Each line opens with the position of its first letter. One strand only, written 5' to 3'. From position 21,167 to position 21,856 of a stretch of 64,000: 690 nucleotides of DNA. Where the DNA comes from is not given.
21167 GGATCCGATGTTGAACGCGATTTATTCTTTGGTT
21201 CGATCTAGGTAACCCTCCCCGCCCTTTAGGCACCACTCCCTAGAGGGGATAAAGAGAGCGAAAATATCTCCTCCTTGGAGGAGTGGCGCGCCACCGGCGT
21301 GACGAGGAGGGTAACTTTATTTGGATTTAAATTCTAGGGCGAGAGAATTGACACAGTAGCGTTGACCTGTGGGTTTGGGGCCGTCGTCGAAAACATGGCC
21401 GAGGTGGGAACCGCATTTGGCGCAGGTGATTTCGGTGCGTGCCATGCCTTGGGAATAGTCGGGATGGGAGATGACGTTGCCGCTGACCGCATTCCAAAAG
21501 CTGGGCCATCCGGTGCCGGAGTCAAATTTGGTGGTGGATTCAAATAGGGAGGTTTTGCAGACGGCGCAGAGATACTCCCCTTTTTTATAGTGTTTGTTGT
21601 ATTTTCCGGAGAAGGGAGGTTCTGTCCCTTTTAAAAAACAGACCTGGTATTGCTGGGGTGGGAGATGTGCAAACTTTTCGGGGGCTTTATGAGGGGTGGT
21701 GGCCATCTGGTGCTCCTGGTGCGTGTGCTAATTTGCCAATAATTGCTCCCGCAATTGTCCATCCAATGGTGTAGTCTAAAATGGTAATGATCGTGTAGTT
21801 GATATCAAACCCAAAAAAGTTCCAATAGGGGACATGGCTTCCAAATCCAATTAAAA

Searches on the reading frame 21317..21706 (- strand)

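Call 69: search_protein_families(library=pfam, proteins=[window:21317-21706:-], max_evalue=0.00001)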
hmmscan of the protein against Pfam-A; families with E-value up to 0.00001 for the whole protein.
window:21317-21706:- (129 aa): 1 family
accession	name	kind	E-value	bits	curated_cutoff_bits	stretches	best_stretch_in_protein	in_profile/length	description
PF01641.26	SelR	-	2.2e-50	169.9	24.9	1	15-127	1-115/116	SelR domain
